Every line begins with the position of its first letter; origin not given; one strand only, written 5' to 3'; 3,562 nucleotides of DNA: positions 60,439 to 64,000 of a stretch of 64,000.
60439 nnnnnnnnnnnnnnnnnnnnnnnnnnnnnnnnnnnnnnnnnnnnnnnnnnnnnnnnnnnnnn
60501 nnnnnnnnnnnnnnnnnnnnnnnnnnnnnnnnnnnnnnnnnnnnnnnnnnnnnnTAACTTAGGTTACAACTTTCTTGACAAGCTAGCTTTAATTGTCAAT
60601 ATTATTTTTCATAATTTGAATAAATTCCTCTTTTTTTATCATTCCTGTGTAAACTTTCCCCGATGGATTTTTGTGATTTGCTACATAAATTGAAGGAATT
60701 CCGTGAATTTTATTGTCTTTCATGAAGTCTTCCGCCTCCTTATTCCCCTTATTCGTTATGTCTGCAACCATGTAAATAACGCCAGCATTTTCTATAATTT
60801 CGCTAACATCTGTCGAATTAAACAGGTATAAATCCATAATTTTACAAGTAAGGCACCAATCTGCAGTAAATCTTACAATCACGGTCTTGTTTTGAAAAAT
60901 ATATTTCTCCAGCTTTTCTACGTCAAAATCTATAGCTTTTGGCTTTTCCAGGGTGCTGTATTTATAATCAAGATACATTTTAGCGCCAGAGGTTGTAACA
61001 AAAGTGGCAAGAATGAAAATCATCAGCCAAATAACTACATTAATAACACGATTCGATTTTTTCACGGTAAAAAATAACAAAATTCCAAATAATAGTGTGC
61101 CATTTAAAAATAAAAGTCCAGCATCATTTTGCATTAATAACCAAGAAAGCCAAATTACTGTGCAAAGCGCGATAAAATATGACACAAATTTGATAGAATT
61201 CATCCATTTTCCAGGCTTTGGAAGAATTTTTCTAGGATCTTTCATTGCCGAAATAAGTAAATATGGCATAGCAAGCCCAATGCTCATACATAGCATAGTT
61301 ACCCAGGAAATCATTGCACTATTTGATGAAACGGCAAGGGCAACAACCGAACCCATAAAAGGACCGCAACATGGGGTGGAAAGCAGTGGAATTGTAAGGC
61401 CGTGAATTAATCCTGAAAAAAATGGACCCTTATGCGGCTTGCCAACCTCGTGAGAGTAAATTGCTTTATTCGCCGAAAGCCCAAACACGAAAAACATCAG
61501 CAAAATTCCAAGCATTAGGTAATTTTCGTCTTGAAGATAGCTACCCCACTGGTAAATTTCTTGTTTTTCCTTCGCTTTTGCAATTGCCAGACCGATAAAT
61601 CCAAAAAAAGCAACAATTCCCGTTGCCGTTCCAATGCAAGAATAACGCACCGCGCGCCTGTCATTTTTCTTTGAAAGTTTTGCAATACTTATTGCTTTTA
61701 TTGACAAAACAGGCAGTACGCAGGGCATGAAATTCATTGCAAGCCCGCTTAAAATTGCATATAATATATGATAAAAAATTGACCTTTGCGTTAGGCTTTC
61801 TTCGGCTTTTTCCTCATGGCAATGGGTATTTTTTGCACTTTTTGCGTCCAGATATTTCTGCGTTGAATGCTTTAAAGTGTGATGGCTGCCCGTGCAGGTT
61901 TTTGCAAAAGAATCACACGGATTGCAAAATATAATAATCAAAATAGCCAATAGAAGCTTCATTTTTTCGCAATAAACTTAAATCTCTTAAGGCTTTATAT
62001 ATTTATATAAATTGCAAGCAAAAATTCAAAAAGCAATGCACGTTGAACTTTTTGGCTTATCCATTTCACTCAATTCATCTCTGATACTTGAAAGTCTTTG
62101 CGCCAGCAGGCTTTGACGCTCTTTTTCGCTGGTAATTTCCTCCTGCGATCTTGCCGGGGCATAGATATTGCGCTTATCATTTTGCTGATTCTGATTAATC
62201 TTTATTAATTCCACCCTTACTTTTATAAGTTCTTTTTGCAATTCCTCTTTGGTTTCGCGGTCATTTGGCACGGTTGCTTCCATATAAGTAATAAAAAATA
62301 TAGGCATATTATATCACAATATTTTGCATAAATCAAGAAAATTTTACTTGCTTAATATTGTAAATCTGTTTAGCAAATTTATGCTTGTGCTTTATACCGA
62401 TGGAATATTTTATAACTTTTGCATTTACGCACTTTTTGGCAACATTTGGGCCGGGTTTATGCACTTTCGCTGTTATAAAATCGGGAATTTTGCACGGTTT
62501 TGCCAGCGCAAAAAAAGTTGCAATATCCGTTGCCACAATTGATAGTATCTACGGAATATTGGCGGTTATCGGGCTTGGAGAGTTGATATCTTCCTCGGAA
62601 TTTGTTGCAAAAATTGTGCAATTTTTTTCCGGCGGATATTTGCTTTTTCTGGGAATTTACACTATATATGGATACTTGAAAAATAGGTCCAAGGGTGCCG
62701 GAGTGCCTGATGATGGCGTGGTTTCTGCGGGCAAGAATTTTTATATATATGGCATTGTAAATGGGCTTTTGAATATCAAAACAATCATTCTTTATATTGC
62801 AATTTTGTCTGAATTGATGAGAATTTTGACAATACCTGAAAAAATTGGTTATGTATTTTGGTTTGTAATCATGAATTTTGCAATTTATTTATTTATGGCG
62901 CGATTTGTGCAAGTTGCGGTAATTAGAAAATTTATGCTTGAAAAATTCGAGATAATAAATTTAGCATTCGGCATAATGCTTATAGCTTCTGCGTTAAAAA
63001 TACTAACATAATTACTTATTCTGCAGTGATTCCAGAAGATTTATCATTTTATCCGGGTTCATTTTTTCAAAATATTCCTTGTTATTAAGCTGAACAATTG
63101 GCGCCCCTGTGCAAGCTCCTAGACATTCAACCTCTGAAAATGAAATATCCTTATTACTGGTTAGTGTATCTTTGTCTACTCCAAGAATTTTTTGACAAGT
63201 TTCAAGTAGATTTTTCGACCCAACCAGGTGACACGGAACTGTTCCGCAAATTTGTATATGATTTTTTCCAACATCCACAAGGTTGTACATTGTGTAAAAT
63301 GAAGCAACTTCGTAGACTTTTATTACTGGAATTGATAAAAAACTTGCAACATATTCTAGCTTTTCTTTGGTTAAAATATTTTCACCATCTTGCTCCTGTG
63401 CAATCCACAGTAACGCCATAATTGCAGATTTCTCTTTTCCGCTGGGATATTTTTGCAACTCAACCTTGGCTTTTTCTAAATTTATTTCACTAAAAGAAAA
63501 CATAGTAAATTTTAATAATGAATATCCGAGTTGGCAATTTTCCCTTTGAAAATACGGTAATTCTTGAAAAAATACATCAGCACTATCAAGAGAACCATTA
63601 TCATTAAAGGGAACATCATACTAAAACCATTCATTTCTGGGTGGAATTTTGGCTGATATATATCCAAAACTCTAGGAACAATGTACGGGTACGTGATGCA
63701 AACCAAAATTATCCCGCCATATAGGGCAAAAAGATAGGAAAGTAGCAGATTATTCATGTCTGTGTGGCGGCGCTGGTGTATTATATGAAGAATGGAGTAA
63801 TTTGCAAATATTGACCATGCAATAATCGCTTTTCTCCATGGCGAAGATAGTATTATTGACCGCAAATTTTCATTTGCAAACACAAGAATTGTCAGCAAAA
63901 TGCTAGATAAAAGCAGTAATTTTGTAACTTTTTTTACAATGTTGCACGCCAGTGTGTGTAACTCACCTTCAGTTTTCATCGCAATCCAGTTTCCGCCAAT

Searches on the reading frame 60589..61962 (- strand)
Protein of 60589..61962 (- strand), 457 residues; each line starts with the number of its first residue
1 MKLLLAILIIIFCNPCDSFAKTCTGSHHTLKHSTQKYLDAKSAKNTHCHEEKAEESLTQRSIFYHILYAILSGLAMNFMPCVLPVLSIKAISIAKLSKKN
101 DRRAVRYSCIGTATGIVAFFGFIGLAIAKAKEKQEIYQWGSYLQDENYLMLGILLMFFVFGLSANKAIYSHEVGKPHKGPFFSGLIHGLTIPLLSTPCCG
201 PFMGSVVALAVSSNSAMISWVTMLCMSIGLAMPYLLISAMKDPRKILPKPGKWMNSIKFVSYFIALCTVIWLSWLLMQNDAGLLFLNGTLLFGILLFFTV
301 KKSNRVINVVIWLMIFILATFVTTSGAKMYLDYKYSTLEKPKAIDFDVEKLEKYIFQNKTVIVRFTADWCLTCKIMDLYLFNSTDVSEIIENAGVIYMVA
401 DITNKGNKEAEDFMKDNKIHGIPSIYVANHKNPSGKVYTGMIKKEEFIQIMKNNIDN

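Call 95: search_protein_families(library=pfam, proteins=[window:60589-61962:-], max_evalue=0.1)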
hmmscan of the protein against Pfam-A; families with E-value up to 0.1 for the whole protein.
window:60589-61962:- (457 aa): 4 families
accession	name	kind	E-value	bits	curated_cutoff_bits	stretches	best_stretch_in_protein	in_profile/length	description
PF02683.22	DsbD_TM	-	1.7e-16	60.6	27.1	1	66-272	5-214/219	Cytochrome C biogenesis protein transmembrane domain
PF13098.12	Thioredoxin_2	-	2.9e-08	34.4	27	1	357-450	4-103/104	Thioredoxin-like domain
PF00085.26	Thioredoxin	-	1.6e-07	31.7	23.5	1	349-452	8-102/103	Thioredoxin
PF13899.12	Thioredoxin_7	-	4.6e-06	27.1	27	1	356-426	15-79/83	Thioredoxin-like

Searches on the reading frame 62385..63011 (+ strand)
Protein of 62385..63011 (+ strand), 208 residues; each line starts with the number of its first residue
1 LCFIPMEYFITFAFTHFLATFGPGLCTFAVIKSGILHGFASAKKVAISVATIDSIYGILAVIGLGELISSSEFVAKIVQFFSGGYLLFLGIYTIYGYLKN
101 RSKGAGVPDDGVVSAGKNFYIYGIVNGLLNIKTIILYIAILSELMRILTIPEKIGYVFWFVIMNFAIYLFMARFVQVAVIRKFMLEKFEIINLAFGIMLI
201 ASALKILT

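Call 95: search_protein_families(library=pfam, proteins=[window:62385-63011:+], max_evalue=0.1)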
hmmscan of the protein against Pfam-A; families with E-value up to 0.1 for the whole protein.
window:62385-63011:+ (208 aa): 1 family
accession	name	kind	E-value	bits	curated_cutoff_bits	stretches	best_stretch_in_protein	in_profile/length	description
PF01810.24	LysE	-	3.9e-17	62.8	25.6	1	21-207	5-190/193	LysE type translocator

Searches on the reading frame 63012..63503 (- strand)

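Call 95: search_protein_families(library=pfam, proteins=[window:63012-63503:-], max_evalue=0.1)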
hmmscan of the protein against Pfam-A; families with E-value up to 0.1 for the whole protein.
window:63012-63503:- (163 aa): 1 family
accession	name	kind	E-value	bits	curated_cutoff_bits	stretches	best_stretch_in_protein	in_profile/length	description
PF01257.25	2Fe-2S_thioredx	-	1.1e-45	155.5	24.8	1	15-160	4-144/145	Thioredoxin-like [2Fe-2S] ferredoxin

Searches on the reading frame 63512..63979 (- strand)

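Call 95: search_protein_families(library=pfam, proteins=[window:63512-63979:-], max_evalue=0.1)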
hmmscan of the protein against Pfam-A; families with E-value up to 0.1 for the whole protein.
window:63512-63979:- (155 aa): 1 family
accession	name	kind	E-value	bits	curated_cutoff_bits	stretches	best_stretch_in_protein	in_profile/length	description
PF02322.20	Cyt_bd_oxida_II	-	2.2e-07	31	35.6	1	1-144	177-302/302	Cytochrome bd terminal oxidase subunit II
